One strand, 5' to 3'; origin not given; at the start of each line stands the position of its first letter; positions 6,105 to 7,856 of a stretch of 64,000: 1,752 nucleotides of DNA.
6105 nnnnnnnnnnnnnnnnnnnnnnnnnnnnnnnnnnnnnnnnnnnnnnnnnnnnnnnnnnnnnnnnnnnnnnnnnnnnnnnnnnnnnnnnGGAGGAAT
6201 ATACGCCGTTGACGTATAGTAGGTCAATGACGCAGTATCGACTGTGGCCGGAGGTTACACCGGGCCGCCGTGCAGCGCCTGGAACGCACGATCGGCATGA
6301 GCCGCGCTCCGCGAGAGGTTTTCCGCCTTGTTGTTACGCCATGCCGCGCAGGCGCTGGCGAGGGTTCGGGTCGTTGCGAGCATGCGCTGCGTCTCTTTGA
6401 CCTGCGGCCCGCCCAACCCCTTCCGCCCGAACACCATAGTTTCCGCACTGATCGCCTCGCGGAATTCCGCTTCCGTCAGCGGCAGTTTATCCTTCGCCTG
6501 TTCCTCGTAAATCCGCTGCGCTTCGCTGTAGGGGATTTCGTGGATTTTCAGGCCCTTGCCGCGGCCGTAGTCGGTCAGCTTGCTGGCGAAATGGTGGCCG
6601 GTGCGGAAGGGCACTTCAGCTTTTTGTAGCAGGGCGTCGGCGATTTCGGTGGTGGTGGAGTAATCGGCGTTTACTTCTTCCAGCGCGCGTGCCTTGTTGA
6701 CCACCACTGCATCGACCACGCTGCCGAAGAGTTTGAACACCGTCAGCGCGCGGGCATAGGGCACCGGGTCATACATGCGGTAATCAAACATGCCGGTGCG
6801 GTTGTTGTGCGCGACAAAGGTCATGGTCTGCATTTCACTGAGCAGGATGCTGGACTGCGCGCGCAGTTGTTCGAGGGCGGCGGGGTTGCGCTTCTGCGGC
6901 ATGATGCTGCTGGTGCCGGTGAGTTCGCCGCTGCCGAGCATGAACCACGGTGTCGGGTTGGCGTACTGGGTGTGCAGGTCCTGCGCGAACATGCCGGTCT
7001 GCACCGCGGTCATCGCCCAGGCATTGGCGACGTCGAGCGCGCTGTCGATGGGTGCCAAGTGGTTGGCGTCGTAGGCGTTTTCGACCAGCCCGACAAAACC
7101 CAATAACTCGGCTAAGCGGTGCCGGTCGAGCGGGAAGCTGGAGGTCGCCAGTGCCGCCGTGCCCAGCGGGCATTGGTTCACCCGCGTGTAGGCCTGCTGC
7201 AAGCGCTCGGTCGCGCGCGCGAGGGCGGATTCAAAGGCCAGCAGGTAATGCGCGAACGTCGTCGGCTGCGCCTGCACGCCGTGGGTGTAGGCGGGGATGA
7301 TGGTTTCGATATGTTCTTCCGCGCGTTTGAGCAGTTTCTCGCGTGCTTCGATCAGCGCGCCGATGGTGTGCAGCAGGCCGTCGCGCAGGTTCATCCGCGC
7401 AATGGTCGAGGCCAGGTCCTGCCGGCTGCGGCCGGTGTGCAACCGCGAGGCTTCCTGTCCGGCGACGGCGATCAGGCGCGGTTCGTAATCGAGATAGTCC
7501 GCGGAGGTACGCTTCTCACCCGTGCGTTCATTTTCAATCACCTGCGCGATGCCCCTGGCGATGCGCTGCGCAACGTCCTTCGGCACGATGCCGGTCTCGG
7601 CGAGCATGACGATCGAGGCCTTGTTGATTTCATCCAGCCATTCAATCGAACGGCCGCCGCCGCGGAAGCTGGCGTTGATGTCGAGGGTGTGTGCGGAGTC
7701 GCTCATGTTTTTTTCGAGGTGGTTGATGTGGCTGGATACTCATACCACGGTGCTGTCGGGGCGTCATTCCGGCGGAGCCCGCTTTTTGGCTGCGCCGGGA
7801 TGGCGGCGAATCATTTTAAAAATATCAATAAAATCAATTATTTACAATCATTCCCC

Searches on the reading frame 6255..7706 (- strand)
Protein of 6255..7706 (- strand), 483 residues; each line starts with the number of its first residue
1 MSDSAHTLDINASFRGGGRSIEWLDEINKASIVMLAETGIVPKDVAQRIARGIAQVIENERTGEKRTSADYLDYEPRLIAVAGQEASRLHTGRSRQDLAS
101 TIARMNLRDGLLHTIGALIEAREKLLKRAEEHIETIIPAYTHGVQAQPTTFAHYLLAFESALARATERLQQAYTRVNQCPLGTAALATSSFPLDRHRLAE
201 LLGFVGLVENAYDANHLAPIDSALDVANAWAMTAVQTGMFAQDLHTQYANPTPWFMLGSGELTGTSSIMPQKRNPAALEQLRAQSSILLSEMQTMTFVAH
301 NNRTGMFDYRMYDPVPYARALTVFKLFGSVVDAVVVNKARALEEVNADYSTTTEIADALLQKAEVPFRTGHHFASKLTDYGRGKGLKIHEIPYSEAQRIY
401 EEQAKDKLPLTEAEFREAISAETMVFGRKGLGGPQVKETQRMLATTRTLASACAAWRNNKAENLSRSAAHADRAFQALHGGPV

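Call 21: search_protein_families(library=pfam, proteins=[window:6255-7706:-], max_evalue=0.00001)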
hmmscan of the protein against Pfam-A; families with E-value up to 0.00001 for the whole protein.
window:6255-7706:- (483 aa): 2 families
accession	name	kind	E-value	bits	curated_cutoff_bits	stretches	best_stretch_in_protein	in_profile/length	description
PF00206.25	Lyase_1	-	1.4e-36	126.9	27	1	35-284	39-306/312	Lyase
PF14698.11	ASL_C2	-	4e-11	43.6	27.3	1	349-425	1-68/69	Argininosuccinate lyase C-terminal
